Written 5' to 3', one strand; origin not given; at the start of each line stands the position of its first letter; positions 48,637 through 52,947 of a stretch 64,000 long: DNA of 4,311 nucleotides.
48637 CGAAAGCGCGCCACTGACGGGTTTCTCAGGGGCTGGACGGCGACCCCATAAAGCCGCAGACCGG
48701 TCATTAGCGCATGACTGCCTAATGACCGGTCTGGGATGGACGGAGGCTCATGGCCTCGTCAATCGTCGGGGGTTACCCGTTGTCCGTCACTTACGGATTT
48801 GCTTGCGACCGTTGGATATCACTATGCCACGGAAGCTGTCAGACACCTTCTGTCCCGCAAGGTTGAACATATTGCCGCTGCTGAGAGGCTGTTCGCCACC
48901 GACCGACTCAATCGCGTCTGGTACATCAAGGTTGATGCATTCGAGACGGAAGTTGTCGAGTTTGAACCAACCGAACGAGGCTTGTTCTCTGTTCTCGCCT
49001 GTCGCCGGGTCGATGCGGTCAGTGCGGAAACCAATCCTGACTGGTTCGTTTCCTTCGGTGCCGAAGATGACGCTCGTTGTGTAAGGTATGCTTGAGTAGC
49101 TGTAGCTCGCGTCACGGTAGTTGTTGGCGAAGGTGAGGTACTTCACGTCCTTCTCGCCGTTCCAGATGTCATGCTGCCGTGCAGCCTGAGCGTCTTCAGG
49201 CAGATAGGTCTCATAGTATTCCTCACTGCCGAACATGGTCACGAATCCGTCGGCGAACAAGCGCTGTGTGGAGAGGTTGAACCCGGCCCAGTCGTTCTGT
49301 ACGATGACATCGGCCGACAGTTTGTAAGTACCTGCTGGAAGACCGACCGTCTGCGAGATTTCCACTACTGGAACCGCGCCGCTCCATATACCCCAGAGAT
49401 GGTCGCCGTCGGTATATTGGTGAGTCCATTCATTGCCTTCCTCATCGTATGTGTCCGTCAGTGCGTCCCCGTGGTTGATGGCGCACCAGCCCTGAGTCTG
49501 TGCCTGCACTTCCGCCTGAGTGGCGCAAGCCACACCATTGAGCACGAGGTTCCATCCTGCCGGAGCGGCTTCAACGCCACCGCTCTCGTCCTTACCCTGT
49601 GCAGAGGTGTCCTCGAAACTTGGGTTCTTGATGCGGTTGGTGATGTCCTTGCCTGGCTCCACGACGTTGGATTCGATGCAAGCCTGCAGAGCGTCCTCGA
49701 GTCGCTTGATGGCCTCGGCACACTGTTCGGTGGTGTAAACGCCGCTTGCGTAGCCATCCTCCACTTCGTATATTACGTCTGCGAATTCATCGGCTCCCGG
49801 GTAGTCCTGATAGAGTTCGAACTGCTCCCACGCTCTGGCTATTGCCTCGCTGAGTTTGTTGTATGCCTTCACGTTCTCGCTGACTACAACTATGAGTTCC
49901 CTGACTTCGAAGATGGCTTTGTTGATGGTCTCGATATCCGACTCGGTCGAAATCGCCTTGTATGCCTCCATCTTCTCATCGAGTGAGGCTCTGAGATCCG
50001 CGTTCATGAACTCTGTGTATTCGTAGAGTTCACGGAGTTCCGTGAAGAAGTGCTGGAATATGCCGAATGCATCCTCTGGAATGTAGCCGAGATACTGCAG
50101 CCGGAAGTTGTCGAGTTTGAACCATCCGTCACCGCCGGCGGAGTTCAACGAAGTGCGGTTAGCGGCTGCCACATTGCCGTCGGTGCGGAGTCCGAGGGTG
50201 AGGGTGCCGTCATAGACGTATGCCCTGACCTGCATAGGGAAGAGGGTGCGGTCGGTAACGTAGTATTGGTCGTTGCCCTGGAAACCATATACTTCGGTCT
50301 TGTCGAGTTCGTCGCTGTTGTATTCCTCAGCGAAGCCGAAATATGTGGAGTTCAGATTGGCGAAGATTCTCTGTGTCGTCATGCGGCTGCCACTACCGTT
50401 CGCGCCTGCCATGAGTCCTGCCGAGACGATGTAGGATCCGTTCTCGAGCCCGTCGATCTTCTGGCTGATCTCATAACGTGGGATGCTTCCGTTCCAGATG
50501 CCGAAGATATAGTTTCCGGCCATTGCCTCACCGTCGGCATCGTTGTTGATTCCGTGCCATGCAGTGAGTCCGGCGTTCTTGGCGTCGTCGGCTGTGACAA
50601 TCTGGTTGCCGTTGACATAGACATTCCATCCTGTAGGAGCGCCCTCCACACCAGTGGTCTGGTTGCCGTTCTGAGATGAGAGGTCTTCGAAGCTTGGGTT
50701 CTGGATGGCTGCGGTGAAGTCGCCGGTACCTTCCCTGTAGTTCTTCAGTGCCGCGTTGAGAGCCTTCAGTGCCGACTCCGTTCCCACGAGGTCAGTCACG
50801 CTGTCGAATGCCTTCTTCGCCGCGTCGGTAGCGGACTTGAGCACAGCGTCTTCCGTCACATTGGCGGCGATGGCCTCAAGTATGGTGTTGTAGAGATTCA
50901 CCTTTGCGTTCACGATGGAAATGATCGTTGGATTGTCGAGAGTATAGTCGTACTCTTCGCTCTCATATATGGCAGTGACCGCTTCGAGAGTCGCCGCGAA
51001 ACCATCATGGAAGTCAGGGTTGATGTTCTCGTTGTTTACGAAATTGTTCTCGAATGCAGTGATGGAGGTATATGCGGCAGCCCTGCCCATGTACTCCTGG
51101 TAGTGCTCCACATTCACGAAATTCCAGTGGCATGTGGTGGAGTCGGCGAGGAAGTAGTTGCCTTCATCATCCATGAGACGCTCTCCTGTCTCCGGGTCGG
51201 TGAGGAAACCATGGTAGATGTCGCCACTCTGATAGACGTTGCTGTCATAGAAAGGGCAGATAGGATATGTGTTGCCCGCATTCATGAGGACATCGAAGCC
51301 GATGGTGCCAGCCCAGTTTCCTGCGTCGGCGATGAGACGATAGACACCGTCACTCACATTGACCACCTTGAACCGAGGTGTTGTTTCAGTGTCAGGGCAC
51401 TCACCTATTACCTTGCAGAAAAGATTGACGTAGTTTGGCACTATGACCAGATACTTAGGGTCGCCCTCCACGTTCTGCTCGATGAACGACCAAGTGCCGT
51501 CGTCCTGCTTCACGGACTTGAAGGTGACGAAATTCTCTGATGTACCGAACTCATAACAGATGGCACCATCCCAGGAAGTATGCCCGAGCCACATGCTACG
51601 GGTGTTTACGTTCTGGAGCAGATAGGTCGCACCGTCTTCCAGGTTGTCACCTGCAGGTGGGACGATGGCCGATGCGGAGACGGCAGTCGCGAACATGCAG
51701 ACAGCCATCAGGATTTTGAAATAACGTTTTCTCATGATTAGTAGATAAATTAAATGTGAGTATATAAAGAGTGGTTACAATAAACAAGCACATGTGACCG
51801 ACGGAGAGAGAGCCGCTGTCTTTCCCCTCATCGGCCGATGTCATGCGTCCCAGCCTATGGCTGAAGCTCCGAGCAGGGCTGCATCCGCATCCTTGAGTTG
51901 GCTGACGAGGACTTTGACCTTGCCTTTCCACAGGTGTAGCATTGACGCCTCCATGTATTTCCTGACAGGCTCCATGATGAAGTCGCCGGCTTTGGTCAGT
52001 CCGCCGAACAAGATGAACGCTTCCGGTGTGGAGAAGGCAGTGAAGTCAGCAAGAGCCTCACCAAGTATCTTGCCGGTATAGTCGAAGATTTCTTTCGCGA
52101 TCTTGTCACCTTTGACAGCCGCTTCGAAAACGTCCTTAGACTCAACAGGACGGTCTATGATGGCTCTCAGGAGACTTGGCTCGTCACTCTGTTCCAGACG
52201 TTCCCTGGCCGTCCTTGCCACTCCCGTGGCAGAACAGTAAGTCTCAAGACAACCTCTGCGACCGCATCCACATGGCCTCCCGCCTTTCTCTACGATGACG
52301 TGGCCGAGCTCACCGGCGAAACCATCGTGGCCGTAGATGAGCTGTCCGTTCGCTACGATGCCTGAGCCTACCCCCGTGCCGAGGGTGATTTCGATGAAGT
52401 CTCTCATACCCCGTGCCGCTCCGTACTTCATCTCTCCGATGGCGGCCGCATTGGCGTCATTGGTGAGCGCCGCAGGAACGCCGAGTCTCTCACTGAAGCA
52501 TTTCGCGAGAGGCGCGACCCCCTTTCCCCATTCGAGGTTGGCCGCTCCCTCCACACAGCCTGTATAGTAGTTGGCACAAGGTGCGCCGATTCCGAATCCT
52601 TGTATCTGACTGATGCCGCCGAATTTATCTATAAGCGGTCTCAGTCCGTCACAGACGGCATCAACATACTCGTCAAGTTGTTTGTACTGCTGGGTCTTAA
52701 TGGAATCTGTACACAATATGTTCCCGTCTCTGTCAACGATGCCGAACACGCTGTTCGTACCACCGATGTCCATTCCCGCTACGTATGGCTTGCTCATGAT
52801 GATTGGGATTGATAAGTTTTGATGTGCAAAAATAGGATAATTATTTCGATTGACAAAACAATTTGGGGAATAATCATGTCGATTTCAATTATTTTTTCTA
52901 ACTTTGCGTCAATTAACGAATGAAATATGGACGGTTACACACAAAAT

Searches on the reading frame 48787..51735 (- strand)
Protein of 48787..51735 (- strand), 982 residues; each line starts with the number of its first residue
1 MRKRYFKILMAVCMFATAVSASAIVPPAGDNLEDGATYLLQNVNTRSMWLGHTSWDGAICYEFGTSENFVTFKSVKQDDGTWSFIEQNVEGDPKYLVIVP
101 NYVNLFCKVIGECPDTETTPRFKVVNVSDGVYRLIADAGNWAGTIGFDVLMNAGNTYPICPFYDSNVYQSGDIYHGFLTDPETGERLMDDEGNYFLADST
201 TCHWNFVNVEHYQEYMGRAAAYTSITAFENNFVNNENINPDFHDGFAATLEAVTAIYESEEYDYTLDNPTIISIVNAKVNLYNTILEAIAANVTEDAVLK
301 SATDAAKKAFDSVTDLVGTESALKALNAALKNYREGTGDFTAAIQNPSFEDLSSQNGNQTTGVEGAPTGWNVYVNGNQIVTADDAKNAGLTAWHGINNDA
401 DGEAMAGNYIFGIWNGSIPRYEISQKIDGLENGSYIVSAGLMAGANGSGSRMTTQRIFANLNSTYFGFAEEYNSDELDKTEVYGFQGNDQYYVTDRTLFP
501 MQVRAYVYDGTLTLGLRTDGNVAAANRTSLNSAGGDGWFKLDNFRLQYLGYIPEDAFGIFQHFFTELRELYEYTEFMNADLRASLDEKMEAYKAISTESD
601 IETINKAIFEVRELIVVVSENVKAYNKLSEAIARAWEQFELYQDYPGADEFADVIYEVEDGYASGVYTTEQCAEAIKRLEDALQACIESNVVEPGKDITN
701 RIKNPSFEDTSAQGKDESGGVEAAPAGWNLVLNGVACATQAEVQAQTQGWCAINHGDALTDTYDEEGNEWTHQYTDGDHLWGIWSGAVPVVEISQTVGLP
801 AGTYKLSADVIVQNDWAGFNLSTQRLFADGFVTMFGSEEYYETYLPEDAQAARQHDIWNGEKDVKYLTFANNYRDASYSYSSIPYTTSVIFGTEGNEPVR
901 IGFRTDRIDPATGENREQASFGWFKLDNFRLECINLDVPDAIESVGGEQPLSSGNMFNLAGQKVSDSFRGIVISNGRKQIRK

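Call 51: search_protein_families(library=pfam, proteins=[window:48787-51735:-], max_evalue=0.001)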
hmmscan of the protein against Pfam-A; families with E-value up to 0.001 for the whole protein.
window:48787-51735:- (982 aa): 1 family
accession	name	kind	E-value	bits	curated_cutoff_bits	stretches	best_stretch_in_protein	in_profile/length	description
PF22825.2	HpiC1-like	-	3.1e-08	34.3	27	0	343-427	4-76/174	HpiC1 cyclase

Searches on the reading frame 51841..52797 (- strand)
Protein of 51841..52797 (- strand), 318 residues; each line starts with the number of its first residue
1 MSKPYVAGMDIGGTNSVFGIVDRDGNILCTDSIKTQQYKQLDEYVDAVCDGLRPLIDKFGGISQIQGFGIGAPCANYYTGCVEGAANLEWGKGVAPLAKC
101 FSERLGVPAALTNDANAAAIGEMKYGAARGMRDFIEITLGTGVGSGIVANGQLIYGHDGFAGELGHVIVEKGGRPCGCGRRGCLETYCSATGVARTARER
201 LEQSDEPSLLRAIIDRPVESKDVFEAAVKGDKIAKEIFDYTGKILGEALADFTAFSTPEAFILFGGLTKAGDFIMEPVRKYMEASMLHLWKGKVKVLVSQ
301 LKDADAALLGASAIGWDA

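Call 51: search_protein_families(library=pfam, proteins=[window:51841-52797:-], max_evalue=0.001)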
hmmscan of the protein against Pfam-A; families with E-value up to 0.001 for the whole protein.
window:51841-52797:- (318 aa): 1 family
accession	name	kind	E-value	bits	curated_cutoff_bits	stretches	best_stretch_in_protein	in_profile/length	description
PF00480.26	ROK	-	1.2e-58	199.4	22.9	1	7-314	2-290/294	ROK family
